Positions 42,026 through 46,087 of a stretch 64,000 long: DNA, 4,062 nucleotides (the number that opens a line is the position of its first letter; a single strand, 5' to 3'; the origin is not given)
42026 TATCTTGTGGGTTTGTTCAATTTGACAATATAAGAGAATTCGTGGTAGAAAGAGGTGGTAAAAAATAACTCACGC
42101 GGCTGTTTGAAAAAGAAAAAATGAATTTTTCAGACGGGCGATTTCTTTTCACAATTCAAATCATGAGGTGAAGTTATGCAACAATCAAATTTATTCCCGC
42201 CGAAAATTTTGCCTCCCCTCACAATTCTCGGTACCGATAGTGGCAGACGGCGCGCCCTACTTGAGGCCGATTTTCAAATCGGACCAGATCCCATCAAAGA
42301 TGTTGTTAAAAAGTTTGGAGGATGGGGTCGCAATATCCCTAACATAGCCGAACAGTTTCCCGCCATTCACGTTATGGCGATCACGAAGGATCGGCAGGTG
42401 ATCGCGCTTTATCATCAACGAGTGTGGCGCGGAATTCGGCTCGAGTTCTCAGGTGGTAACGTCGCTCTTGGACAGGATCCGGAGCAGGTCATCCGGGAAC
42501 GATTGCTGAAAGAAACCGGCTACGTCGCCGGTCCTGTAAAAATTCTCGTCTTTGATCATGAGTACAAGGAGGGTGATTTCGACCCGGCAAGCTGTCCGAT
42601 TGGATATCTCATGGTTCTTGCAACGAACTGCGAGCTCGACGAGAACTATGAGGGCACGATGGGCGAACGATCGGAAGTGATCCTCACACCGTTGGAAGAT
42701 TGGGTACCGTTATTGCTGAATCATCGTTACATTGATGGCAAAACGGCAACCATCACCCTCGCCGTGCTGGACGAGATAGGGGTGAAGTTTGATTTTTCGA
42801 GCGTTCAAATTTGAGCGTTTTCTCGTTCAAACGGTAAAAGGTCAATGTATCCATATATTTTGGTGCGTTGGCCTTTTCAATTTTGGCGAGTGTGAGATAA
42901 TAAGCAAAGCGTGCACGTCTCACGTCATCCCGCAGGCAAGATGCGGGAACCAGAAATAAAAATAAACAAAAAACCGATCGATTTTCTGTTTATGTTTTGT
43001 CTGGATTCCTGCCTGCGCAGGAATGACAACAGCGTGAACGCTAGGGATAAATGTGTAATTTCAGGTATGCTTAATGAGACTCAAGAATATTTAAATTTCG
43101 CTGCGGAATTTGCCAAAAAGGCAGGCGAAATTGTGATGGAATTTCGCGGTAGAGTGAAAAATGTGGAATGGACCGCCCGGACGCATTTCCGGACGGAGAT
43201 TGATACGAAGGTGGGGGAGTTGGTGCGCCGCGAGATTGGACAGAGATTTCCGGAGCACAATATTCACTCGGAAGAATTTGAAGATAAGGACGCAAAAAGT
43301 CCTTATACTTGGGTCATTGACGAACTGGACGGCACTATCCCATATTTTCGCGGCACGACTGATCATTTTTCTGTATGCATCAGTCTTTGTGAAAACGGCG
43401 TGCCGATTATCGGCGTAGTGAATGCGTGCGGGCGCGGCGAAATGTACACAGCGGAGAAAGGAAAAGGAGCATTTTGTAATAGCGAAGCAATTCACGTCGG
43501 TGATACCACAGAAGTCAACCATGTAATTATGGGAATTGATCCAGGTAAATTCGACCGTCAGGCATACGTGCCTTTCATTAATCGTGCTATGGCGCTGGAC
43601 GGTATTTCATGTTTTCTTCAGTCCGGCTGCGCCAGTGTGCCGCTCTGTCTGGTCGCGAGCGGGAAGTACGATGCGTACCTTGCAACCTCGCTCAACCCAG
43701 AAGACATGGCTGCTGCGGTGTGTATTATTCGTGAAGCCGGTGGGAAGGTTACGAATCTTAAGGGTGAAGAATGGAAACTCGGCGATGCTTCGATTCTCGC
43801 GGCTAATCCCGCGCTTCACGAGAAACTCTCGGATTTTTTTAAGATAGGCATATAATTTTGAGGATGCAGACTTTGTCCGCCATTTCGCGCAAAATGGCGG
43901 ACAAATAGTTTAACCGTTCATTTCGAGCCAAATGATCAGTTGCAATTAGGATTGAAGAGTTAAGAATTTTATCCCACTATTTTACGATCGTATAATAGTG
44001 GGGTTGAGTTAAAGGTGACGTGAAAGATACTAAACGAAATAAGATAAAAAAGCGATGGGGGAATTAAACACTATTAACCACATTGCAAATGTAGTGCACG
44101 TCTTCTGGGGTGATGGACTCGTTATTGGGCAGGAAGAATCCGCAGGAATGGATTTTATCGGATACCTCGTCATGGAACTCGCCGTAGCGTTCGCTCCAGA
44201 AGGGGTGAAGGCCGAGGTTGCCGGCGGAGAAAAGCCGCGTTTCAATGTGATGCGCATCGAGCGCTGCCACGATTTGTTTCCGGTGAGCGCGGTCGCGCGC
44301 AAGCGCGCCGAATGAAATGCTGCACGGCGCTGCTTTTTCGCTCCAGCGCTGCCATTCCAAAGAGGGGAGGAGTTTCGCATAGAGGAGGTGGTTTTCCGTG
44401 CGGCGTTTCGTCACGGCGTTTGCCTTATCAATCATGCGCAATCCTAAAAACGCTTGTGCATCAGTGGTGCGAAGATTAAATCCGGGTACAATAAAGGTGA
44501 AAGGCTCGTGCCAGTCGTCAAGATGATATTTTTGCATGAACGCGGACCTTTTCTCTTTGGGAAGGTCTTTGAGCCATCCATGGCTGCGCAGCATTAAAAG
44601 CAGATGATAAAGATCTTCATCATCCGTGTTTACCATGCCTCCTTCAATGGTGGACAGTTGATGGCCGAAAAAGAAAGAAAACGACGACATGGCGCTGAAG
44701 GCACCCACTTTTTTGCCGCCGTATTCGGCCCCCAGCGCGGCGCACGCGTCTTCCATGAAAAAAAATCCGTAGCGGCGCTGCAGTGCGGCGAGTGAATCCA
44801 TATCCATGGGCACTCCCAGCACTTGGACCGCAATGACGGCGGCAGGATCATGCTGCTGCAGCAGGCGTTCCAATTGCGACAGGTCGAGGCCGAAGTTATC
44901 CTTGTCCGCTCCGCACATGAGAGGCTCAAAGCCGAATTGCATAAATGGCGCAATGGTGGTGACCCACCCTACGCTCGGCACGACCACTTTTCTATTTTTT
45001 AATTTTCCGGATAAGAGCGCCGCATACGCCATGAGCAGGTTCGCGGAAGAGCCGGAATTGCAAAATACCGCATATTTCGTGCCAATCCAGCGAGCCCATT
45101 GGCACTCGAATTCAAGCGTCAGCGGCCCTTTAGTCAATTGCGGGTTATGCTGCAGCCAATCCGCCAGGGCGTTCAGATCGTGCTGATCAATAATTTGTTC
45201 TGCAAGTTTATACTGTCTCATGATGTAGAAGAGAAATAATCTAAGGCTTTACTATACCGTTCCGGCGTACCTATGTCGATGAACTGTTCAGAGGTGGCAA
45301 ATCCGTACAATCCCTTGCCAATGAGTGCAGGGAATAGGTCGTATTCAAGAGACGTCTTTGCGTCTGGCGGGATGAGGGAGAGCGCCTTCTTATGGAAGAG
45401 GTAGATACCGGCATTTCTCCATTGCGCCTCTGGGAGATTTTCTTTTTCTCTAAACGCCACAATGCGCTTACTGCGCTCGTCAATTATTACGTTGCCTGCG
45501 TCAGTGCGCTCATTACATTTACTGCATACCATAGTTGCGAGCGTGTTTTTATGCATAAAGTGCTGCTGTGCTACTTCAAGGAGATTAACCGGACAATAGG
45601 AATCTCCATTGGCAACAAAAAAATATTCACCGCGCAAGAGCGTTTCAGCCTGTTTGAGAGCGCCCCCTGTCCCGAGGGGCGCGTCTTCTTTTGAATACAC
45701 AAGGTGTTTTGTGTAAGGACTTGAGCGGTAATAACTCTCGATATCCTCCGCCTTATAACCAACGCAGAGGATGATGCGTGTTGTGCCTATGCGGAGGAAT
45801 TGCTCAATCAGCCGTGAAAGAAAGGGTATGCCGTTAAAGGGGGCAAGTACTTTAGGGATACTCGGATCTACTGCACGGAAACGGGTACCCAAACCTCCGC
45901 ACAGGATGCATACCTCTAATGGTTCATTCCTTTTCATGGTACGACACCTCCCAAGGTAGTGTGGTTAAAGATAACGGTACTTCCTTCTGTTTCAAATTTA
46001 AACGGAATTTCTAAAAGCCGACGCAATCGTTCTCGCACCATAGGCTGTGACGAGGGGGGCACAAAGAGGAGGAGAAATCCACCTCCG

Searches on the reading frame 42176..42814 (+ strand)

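Call 9: search_protein_families(library=pfam, proteins=[window:42176-42814:+])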
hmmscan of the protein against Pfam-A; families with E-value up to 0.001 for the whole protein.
window:42176-42814:+ (212 aa): 1 family
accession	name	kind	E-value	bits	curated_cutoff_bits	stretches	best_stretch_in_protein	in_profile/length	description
PF00293.34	NUDIX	-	0.00018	22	21.1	1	63-176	5-118/134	NUDIX domain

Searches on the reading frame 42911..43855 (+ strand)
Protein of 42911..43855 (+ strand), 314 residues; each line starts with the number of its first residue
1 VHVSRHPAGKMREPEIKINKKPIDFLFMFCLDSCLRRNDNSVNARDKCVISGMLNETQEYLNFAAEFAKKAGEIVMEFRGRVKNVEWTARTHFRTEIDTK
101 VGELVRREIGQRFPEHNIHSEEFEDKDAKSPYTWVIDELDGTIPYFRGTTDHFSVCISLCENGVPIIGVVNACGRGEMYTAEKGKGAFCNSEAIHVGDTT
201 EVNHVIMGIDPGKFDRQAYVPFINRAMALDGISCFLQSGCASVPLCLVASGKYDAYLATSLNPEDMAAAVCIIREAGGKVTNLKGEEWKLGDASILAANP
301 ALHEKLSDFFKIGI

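Call 9: search_protein_families(library=pfam, proteins=[window:42911-43855:+])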
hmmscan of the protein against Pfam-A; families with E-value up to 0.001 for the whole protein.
window:42911-43855:+ (314 aa): 1 family
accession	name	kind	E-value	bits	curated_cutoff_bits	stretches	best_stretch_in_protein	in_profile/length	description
PF00459.30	Inositol_P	-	1.6e-48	166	27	1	58-306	3-262/271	Inositol monophosphatase family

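Call 68: find_homologous_proteins(query=window:43067-43855:+, max_evalue=1e-40)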
Query window:43067-43855:+ (262 aa): 136 proteins with E <= 1e-40 among 1339 candidates; the best 120 are listed.
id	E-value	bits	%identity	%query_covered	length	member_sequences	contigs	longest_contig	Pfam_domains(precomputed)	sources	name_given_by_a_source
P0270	1.4e-176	603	100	100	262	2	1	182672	PF00459.31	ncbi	ncbi:MAG: inositol monophosphatase family protein [Patescibacteria group bacterium]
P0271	1.5e-143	495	84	98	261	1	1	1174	PF00459.31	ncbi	-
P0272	9.8e-103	361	63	98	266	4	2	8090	PF00459.31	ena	-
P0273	2.3e-97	344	60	98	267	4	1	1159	PF00459.31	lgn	-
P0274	4.6e-95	336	57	100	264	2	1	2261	PF00459.31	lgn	-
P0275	2.4e-94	334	58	99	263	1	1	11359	PF00459.31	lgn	-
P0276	1.0e-93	332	58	97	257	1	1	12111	PF00459.31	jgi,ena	-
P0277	1.8e-92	328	60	96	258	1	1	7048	PF00459.31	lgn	-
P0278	2.0e-92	327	61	96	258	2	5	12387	PF00459.31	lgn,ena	-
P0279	6.1e-92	326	56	99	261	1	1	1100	PF00459.31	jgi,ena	-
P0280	9.2e-92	325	61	97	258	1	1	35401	PF00459.31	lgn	-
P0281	1.5e-91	325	59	96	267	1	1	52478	PF00459.31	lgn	-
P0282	1.6e-91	324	57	98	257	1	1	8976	PF00459.31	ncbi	-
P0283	2.2e-91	324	60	97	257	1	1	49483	PF00459.31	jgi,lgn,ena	-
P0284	3.3e-91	323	60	97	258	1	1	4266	PF00459.31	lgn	-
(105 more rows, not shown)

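Call 69: find_encoding_contigs(protein=P0271, flank=10000, max_places=3)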
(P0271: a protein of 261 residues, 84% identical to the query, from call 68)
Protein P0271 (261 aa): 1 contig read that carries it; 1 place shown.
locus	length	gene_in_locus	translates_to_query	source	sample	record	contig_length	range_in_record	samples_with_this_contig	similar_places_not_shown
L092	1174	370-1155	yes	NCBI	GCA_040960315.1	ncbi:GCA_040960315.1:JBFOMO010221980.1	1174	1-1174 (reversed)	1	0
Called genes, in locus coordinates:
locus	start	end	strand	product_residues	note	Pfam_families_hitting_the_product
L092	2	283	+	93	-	?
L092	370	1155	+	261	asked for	PF00459:Inositol_P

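Call 70: find_encoding_contigs(protein=P0272, flank=10000, max_places=3)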
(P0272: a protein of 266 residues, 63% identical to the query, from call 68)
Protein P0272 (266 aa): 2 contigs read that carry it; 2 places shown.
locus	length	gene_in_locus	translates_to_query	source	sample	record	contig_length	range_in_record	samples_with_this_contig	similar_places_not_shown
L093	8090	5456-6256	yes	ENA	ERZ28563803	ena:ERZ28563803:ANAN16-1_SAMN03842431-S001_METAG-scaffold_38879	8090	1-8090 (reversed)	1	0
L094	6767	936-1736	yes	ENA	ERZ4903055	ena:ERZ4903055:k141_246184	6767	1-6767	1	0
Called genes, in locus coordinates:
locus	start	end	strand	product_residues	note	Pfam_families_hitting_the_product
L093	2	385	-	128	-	?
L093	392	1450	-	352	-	PF02779:Transket_pyr, PF02780:Transketolase_C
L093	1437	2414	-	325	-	PF00676:E1_dh, PF13292:DXP_synthase_N (weak)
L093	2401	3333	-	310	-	PF01073:3Beta_HSD, PF01370:Epimerase, PF02719:Polysacc_synt_2, PF04321:RmlD_sub_bind, PF05368:NmrA (weak), PF16363:GDP_Man_Dehyd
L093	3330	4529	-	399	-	PF00155:Aminotran_1_2 (weak), PF01041:DegT_DnrJ_EryC1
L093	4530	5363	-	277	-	-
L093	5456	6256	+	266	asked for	PF00459:Inositol_P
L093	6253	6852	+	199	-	PF00293:NUDIX (weak)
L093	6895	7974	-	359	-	PF00465:Fe-ADH, PF13685:Fe-ADH_2, PF25137:ADH_Fe_C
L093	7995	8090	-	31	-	?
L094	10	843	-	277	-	-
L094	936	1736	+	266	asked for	PF00459:Inositol_P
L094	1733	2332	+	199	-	PF00293:NUDIX (weak)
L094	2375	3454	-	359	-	PF00465:Fe-ADH, PF13685:Fe-ADH_2, PF25137:ADH_Fe_C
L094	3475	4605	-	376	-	PF02776:TPP_enzyme_N, PF02775:TPP_enzyme_C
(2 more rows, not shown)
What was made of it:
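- Tried and rejected: The IMPase ortholog sits on a 1.2-kb contig with 19 nt after its stop, and more distant homologs have a different gene order (calls 68-70).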

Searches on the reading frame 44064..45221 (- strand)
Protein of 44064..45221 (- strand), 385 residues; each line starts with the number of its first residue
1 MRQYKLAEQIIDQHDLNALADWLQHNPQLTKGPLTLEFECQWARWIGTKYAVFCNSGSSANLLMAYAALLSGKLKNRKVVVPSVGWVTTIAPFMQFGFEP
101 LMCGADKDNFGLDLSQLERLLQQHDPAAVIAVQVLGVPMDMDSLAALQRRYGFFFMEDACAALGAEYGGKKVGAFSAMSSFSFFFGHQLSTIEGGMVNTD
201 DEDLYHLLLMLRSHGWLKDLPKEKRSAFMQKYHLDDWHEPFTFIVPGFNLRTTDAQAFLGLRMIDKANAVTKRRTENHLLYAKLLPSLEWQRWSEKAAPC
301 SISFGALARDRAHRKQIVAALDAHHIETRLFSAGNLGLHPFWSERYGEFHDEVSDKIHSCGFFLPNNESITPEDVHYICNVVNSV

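Call 9: search_protein_families(library=pfam, proteins=[window:44064-45221:-])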
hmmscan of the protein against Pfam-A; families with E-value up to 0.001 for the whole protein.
window:44064-45221:- (385 aa): 2 families
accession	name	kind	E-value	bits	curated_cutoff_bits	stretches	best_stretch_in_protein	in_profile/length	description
PF01041.23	DegT_DnrJ_EryC1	-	1.1e-66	225.9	19.8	1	11-382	3-359/360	DegT/DnrJ/EryC1/StrS aminotransferase family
PF00155.27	Aminotran_1_2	-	5.3e-05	23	19.7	1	34-129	43-145/361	Aminotransferase class I and II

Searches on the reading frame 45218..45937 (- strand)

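Call 9: search_protein_families(library=pfam, proteins=[window:45218-45937:-])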
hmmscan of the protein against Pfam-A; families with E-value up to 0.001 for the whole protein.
window:45218-45937:- (239 aa): 2 families
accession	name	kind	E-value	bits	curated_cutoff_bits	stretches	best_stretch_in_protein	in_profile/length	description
PF00483.29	NTP_transferase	-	1.5e-21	77.5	21.2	1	11-232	4-239/245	Nucleotidyl transferase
PF12804.13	NTP_transf_3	-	2.1e-10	41.5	27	1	10-128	2-112/160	MobA-like NTP transferase domain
